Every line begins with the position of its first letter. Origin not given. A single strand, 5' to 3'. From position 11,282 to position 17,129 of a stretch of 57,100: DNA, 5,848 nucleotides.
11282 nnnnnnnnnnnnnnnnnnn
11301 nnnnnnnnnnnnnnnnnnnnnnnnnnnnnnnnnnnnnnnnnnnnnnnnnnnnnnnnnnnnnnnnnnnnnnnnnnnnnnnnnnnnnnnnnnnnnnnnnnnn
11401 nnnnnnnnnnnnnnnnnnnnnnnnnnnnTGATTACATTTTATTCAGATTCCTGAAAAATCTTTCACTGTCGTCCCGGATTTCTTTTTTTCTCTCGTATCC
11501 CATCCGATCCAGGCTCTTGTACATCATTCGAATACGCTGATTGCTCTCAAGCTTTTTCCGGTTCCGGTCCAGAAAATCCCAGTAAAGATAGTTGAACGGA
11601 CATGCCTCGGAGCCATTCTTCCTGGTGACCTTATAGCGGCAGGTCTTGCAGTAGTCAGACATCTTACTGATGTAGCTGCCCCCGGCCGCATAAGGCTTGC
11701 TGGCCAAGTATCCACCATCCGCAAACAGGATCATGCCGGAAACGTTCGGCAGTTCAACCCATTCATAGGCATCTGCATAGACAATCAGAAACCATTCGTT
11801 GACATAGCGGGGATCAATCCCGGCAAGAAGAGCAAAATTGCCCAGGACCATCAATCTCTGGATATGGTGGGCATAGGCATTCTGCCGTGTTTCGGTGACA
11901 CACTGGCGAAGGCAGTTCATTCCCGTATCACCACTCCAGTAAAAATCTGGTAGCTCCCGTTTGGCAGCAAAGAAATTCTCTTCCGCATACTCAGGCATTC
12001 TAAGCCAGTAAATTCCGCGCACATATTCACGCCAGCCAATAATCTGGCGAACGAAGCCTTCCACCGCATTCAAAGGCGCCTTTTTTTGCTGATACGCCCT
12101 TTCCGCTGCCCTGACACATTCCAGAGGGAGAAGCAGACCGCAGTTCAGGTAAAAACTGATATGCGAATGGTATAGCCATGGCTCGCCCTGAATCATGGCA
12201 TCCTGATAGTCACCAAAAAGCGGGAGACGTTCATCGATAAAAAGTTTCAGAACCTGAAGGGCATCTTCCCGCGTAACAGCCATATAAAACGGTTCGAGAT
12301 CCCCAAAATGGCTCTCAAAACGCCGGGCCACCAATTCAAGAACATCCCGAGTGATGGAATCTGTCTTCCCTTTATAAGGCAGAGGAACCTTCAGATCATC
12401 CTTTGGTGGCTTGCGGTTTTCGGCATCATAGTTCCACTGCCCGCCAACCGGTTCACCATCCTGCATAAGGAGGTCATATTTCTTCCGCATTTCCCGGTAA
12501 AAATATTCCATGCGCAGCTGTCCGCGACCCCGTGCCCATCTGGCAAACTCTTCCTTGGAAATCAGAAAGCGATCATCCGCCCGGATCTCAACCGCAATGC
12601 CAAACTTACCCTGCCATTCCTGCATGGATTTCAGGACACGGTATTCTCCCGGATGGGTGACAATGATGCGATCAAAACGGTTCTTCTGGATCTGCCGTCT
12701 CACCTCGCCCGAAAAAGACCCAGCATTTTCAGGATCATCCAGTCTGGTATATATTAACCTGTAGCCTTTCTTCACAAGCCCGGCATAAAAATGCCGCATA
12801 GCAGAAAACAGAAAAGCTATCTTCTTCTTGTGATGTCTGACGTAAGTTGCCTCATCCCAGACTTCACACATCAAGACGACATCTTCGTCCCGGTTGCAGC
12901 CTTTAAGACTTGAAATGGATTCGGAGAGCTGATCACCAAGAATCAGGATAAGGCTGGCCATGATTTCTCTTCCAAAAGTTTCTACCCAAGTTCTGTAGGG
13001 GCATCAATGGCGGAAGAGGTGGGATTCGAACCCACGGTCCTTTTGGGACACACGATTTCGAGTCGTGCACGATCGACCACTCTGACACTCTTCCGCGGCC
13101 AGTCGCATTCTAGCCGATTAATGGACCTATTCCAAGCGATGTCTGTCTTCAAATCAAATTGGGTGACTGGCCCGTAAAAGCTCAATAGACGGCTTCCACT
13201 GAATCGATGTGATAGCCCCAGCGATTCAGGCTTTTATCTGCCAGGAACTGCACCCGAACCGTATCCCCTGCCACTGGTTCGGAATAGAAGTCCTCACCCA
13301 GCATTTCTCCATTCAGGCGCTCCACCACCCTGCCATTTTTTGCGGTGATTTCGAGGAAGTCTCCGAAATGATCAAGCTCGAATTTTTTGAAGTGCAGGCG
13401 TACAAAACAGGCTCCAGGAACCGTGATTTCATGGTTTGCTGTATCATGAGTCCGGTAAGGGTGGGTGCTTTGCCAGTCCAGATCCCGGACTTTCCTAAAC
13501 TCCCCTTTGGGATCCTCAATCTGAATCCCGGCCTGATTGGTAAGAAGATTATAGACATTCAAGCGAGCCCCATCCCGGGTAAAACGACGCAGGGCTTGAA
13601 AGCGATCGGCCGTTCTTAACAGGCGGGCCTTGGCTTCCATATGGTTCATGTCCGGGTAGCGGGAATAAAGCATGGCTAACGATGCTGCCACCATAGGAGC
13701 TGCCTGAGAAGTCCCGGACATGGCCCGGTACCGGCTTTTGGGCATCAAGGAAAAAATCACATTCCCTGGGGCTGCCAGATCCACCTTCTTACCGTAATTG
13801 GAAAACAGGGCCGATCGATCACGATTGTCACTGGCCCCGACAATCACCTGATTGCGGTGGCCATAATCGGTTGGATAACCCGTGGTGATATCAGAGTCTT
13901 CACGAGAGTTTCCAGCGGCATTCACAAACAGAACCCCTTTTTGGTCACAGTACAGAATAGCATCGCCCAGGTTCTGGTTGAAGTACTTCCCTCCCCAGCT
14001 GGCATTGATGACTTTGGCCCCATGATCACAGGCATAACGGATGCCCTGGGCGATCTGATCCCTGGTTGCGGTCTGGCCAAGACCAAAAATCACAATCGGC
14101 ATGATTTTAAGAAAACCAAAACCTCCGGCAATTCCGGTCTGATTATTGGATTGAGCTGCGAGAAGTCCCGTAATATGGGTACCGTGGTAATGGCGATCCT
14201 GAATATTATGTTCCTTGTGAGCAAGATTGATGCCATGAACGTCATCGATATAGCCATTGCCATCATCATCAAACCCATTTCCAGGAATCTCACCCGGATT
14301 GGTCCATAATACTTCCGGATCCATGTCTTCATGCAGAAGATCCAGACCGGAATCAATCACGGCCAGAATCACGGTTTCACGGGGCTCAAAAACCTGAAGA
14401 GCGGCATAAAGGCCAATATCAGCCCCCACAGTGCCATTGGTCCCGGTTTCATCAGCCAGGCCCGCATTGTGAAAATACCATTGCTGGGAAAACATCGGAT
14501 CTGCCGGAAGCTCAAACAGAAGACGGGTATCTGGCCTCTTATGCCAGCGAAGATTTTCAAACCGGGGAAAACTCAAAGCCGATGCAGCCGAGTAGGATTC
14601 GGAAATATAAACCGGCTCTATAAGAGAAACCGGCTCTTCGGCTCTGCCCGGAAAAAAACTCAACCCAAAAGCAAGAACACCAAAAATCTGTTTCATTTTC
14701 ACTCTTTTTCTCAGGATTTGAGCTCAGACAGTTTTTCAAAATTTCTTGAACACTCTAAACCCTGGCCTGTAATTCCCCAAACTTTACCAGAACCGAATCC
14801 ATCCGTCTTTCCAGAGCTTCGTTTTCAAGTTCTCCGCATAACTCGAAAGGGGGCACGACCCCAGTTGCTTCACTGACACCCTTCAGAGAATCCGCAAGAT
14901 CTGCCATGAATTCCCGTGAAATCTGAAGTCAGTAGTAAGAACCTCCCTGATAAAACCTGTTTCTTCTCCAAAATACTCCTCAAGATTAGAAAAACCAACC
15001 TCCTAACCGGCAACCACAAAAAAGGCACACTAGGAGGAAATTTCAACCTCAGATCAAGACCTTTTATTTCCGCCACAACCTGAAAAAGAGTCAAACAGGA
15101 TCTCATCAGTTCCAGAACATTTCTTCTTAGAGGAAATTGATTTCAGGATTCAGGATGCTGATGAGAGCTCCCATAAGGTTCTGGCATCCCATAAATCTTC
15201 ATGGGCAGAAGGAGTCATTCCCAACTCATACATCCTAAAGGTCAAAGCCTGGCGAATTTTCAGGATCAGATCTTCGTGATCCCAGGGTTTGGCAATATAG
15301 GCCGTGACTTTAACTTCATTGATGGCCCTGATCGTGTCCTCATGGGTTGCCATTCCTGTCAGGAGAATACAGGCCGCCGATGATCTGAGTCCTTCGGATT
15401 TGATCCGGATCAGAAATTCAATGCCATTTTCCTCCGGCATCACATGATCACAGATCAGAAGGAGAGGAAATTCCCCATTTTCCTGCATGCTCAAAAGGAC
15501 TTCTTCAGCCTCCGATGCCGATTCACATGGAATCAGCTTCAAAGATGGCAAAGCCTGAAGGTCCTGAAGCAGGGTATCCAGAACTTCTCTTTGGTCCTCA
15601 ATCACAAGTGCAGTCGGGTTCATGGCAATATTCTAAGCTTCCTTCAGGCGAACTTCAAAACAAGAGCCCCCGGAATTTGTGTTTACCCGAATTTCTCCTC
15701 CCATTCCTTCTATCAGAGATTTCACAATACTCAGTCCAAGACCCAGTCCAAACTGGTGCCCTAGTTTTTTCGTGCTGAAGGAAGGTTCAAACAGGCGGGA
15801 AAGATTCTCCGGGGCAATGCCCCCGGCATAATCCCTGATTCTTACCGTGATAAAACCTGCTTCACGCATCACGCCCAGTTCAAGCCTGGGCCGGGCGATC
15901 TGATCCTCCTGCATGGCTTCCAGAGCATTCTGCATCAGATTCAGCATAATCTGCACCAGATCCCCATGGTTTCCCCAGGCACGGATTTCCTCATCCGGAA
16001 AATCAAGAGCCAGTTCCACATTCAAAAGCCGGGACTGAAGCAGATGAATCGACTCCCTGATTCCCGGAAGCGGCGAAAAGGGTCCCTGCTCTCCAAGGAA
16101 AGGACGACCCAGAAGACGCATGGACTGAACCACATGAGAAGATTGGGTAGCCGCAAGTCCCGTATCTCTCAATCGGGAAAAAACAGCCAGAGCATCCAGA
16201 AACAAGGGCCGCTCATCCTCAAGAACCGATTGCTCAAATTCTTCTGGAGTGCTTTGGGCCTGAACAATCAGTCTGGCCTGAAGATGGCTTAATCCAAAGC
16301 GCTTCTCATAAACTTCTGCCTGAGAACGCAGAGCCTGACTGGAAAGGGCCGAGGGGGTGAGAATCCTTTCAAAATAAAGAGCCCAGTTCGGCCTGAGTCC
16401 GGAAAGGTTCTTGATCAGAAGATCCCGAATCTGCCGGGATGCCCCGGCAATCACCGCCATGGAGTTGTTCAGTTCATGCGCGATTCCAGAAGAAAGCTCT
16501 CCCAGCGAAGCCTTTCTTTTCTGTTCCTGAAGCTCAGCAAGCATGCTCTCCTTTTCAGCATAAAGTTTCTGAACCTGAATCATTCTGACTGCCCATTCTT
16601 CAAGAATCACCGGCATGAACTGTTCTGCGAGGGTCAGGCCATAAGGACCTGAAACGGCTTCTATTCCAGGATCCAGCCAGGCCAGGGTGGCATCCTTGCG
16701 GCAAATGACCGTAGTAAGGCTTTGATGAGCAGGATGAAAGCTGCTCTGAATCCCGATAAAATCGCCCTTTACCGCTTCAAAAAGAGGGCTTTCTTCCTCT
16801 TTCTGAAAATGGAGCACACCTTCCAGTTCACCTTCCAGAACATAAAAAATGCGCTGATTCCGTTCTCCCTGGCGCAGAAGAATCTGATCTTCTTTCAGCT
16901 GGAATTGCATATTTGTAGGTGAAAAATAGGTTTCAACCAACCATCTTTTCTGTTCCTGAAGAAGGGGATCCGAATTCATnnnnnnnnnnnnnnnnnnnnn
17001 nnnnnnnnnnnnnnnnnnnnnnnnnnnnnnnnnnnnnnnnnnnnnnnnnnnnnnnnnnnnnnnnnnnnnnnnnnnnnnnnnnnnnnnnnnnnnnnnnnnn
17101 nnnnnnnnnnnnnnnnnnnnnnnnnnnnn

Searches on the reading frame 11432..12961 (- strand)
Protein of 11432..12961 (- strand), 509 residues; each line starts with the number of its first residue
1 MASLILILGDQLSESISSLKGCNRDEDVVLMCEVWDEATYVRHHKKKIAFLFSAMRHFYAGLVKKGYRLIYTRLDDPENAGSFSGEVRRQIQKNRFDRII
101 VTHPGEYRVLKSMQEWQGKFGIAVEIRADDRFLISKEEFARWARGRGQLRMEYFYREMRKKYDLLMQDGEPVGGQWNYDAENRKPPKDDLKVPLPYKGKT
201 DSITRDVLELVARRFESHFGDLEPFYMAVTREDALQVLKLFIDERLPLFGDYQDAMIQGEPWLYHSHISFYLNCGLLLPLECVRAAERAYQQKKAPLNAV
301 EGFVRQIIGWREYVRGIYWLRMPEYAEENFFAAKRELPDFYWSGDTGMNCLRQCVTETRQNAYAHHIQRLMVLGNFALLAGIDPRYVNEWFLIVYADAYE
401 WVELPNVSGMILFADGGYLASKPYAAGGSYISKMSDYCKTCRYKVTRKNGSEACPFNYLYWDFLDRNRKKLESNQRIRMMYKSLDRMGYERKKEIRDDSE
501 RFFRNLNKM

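Call 10: search_protein_families(library=ncbifam, proteins=[window:11432-12961:-], max_evalue=0.00001)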
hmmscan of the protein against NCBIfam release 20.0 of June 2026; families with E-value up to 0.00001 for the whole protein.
window:11432-12961:- (509 aa): 0 families

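Call 58: search_protein_families(library=pfam, proteins=[window:11432-12961:-], max_evalue=0.00001)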
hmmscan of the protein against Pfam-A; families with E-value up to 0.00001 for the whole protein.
window:11432-12961:- (509 aa): 1 family
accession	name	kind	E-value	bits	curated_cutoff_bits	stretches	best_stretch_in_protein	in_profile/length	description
PF04244.19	DPRP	-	8.7e-84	281.2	22.1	1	5-225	1-222/224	Deoxyribodipyrimidine photo-lyase-related protein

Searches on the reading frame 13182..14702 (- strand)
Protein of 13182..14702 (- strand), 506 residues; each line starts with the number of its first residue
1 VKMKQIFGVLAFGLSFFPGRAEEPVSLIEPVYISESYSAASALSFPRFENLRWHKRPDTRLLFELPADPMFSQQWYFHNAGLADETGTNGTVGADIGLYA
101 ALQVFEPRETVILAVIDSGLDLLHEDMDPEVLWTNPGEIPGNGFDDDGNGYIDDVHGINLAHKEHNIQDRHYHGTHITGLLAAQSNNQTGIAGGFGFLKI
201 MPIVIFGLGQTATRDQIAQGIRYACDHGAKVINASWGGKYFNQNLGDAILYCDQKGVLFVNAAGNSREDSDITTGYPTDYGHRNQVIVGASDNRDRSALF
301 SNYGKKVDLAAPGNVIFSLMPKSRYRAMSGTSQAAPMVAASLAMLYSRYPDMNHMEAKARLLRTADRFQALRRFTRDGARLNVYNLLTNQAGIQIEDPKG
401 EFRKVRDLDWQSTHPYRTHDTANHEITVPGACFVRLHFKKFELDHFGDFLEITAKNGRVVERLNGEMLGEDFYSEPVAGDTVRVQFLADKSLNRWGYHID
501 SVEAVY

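Call 10: search_protein_families(library=ncbifam, proteins=[window:13182-14702:-], max_evalue=0.00001)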
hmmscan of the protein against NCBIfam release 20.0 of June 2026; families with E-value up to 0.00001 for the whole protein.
window:13182-14702:- (506 aa): 5 families
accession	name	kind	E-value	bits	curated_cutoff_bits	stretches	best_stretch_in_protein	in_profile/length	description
TIGR03921.1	T7SS_mycosin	equivalog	4e-39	134.7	278.75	1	155-370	34-268/353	type VII secretion-associated serine protease mycosin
NF033595.1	denti_PrtP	equivalog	1.3e-24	86.7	300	2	232-385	342-500/606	dentilisin complex serine proteinase subunit PrtP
TIGR03895.1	protease_PatA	subfamily_domain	1.5e-14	53.7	421.05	1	173-348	1-179/606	PatA/PatG family cyanobactin maturation protease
NF049966.1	QH_SP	equivalog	7.2e-11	41.8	165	1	163-365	32-211/219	subtilisin-like serine protease QhpE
NF051851.1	AtpSerPepEprS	equivalog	6.9e-09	34.3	1700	1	234-367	202-339/988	autotransporter serine peptidase EprS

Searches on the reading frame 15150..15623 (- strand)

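Call 58: search_protein_families(library=pfam, proteins=[window:15150-15623:-], max_evalue=0.00001)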
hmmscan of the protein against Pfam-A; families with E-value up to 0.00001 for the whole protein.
window:15150-15623:- (157 aa): 1 family
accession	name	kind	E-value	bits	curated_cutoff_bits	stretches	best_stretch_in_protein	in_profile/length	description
PF00072.30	Response_reg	-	2e-13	50.9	30.2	1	6-123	2-110/111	Response regulator receiver domain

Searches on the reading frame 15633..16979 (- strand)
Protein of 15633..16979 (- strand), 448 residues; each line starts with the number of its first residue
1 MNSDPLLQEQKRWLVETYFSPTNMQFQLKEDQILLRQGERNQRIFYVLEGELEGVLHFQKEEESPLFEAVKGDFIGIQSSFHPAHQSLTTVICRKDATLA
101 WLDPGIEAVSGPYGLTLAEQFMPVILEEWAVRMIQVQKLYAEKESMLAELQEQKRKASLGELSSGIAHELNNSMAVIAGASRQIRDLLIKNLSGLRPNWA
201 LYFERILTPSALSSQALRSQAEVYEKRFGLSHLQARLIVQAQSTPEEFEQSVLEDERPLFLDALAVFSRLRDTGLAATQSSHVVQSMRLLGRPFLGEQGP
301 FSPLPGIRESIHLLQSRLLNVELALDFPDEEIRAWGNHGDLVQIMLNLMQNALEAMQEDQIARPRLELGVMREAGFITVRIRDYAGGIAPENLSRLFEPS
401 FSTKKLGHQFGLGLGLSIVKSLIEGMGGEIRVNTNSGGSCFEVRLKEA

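Call 10: search_protein_families(library=ncbifam, proteins=[window:15633-16979:-], max_evalue=0.00001)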
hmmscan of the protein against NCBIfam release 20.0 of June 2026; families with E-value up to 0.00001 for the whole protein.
window:15633-16979:- (448 aa): 59 families (the best 25 are shown)
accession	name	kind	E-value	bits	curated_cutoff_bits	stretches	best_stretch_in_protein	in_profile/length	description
NF010411.0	PRK13837.1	equivalog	6.6e-28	97.2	647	2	282-445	501-673/828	two-component system VirA-like sensor kinase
NF008468.0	PRK11360.1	equivalog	1.2e-25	90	646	1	307-446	471-607/616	two-component system sensor histidine kinase AtoS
NF052573.1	HisKinEspAMyxo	equivalog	2.5e-23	82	1400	1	336-446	499-610/755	serine histidine kinase EspA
NF007688.0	PRK10364.1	equivalog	3.1e-21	75.6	479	1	338-444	349-448/460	two-component system sensor histidine kinase ZraS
NF052574.1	HisKinEspCMyxo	equivalog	6.4e-21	74.2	1200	1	305-445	499-635/785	serine histidine kinase EspC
NF041777.1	sens_FixL_Rhizob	equivalog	5.1e-20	71.6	850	1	317-445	355-479/485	sensor protein FixL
NF047497.1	HK_LIC_12097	equivalog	1.4e-17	63.5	500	1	340-444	264-363/367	LIC_12097 family sensor histidine kinase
TIGR02956.1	TMAO_torS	equivalog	9.1e-17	60.4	676.5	1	307-445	543-680/967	TMAO reductase system sensor histidine kinase/response regulator TorS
NF046020.1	HisKinCckABruc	equivalog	3.5e-16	58.3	1000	1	311-443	559-703/868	cell cycle histidine kinase CckA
NF038348.1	T2SS_HK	subfamily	5.1e-16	58.2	450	1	337-445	468-571/574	histidine kinase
NF046044.1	PnpS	equivalog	2.1e-15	56.7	400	1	311-445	255-389/390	two-component system histidine kinase PnpS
NF040750.1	tetrathio_HK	equivalog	1.1e-14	53.9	750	1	341-435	457-541/555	tetrathionate respiration histidine kinase TtrS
TIGR02938.1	nifL_nitrog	equivalog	1.3e-14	53.6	242.45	1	307-440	352-486/494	nitrogen fixation negative regulator NifL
NF047794.1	HisKinPtgB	equivalog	5.6e-14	51.3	1000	1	311-433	526-640/656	two-component system sensor histidine kinase PgtB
TIGR02966.1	phoR_proteo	equivalog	2.5e-13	49.7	334.2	1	320-444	210-332/333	phosphate regulon sensor histidine kinase PhoR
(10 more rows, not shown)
